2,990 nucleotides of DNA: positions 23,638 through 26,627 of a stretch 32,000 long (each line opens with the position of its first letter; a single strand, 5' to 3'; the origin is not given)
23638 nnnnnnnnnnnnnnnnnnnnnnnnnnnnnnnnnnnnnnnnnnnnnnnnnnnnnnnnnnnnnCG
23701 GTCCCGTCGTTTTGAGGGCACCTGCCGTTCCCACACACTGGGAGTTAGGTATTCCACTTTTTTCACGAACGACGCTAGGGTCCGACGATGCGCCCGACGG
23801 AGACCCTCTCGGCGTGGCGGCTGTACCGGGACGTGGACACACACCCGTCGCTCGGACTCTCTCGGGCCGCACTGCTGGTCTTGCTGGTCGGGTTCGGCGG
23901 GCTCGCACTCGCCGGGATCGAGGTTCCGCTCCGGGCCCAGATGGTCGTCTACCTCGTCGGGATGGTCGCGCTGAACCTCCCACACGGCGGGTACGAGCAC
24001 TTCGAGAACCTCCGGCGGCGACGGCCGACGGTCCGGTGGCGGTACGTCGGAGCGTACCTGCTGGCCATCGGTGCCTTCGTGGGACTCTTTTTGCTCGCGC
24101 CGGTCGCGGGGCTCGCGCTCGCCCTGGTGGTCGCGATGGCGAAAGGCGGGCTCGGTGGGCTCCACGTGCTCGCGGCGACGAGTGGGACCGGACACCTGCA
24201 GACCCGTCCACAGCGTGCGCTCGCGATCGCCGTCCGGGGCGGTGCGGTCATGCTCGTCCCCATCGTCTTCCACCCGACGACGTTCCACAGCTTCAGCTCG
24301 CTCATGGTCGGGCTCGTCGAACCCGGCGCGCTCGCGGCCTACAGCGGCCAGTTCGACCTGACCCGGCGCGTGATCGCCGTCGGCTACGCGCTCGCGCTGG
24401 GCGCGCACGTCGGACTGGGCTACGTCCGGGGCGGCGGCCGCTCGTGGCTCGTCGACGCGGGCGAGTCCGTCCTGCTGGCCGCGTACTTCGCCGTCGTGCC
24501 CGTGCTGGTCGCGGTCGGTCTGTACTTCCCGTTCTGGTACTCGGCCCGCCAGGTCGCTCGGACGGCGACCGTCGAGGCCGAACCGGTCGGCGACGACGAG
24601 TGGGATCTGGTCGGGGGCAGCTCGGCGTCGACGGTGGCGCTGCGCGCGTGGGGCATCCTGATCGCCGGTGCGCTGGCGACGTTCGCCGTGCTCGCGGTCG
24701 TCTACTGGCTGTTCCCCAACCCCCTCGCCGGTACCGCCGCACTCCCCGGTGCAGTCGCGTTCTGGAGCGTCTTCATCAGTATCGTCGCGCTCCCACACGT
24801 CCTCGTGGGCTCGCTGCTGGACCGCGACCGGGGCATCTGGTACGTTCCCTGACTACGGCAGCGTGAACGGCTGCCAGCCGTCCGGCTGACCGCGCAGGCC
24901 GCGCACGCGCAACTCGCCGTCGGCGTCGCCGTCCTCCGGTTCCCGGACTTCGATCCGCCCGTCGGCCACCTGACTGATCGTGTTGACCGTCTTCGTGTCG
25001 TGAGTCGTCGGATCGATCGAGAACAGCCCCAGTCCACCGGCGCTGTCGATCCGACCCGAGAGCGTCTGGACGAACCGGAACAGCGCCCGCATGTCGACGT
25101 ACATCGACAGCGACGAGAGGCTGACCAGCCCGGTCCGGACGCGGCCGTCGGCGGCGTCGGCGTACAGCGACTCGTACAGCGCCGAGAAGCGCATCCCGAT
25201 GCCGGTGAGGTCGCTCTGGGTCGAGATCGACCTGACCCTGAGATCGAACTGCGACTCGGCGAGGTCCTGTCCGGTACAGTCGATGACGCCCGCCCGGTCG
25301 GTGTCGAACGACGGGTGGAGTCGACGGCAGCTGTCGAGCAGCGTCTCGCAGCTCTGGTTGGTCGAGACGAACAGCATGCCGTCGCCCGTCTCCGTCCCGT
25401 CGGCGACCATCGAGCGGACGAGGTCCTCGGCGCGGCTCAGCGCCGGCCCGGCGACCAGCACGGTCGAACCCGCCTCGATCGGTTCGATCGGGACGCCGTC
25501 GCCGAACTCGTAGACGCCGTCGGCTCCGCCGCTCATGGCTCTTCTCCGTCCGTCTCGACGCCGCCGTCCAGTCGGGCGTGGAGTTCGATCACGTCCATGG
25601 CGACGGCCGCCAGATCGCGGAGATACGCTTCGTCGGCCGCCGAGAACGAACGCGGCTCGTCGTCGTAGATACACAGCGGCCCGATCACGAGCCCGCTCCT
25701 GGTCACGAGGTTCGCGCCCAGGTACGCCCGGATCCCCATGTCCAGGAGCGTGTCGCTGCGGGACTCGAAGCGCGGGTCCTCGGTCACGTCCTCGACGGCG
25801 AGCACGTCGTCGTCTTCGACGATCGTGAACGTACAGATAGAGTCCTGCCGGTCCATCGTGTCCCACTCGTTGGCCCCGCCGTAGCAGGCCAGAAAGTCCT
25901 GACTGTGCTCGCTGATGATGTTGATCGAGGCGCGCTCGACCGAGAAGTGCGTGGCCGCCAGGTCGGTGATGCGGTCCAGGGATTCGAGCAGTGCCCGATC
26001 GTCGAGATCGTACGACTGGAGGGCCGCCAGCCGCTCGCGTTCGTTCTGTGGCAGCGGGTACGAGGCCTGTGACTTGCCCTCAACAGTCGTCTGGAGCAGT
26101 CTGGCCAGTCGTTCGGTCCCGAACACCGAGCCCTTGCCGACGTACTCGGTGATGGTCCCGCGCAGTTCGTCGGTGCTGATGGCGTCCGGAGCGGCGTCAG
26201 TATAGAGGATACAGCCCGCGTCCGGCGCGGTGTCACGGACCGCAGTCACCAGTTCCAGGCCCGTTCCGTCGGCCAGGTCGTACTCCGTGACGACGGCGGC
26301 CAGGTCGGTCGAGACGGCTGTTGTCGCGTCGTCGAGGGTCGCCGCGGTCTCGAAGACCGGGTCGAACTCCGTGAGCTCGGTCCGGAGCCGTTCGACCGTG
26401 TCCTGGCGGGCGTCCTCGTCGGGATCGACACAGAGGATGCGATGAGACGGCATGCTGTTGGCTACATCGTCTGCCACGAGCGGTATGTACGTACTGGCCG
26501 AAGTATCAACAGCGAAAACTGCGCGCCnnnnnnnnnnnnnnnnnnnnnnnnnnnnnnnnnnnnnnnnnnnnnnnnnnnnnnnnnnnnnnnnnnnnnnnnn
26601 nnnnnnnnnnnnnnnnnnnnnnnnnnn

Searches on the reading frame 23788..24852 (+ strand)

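Call 67: search_protein_families(library=pfam, proteins=[window:23788-24852:+], max_evalue=0.00001)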
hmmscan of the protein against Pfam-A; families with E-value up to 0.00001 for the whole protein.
window:23788-24852:+ (354 aa): 1 family
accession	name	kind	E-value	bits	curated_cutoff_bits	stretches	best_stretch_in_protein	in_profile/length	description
PF15461.11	BCD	-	2.3e-74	250.8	28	1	57-345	1-267/267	Beta-carotene 15,15'-dioxygenase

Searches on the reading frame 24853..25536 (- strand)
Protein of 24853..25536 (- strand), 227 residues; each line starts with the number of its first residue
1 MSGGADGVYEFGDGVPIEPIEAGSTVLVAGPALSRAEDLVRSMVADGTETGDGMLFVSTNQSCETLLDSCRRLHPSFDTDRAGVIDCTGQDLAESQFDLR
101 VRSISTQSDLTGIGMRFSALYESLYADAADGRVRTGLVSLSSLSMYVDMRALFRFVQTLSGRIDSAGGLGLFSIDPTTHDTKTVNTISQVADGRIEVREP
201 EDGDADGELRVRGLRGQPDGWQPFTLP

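Call 3: search_protein_families(library=pfam, proteins=[window:24853-25530:-], max_evalue=1)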
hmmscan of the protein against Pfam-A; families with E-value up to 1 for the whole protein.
window:24853-25530:- (225 aa): 2 families
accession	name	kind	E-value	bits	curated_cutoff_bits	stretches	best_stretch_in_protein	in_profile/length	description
PF24336.1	DUF7504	-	7.2e-29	101.9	27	1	21-195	1-179/179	Family of unknown function (DUF7504)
PF23365.1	DUF7090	-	3.7e-08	33.8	27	1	16-202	12-187/192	Family of unknown function (DUF7090)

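Call 4: search_protein_families(library=ncbifam, proteins=[window:24853-25530:-], max_evalue=1)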
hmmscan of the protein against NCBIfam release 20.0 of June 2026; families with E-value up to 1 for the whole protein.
window:24853-25530:- (225 aa): 1 family
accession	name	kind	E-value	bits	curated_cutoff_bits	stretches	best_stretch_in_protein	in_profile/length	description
NF006799.0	PRK09302.1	equivalog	0.14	10.7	408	1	21-214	273-452/515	circadian clock protein KaiC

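Call 77: search_protein_families(library=padloc, proteins=[window:24853-25536:-], max_evalue=0.01)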
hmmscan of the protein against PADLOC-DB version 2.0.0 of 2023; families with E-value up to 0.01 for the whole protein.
window:24853-25536:- (227 aa): 0 families

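Call 78: search_protein_families(library=phrogs, proteins=[window:24853-25536:-], max_evalue=0.01)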
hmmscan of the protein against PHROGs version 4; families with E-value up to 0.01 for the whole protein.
window:24853-25536:- (227 aa): 1 family
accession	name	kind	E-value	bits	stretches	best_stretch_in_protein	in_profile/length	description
phrog_38159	-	unknown function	5.2e-06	27.3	1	100-192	87-177/234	-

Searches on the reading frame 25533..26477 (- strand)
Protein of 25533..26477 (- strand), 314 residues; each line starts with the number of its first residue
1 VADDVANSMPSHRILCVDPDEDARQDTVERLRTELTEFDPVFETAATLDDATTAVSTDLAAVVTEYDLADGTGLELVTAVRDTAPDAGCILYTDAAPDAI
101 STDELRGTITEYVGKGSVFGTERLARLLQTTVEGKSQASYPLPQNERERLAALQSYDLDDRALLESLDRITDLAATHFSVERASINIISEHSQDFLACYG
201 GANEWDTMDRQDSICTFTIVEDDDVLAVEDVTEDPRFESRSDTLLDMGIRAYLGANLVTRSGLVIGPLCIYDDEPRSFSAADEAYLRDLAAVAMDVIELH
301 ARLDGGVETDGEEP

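Call 3: search_protein_families(library=pfam, proteins=[window:25533-26477:-], max_evalue=1)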
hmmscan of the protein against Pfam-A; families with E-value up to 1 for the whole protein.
window:25533-26477:- (314 aa): 4 families
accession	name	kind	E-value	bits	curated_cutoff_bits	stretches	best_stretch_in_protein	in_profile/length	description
PF01590.32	GAF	-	5e-12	46.9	22.4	1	163-293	2-129/133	GAF domain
PF13185.12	GAF_2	-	2.8e-05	24.8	28.6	1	167-298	8-136/136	GAF domain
PF00072.30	Response_reg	-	0.0086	16.7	30.2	1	14-115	1-99/111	Response regulator receiver domain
PF13492.12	GAF_3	-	0.08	13.8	27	1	218-293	59-123/129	GAF domain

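Call 4: search_protein_families(library=ncbifam, proteins=[window:25533-26477:-], max_evalue=1)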
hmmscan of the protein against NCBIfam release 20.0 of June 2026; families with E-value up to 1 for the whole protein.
window:25533-26477:- (314 aa): 3 families
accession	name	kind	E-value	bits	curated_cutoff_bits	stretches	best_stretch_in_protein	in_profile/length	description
NF033791.1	ActR_PrrA_rreg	equivalog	0.00036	20.6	250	1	15-117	5-104/173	ActR/PrrA/RegA family redox response regulator transcription factor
TIGR01817.1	nifA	equivalog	0.0054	15.5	528.85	1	163-302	20-161/534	nif-specific transcriptional activator NifA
NF006900.1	PRK09390.1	equivalog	0.0063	16.1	255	1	13-152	6-142/203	response regulator FixJ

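Call 77: search_protein_families(library=padloc, proteins=[window:25533-26477:-], max_evalue=0.01)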
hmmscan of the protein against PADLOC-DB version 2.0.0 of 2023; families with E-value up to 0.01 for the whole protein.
window:25533-26477:- (314 aa): 0 families

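Call 78: search_protein_families(library=phrogs, proteins=[window:25533-26477:-], max_evalue=0.01)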
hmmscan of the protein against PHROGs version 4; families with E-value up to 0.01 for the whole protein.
window:25533-26477:- (314 aa): 4 families
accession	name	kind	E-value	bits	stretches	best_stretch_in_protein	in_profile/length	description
phrog_14602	-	unknown function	2.4e-25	90.3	1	142-297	5-157/336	-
phrog_5982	-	unknown function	4.1e-05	22.6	0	10-154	867-1006/1030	-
phrog_27950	-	unknown function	7.3e-05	23.9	1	218-290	72-143/155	-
phrog_731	-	unknown function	0.0037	17.6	1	12-138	2-123/227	-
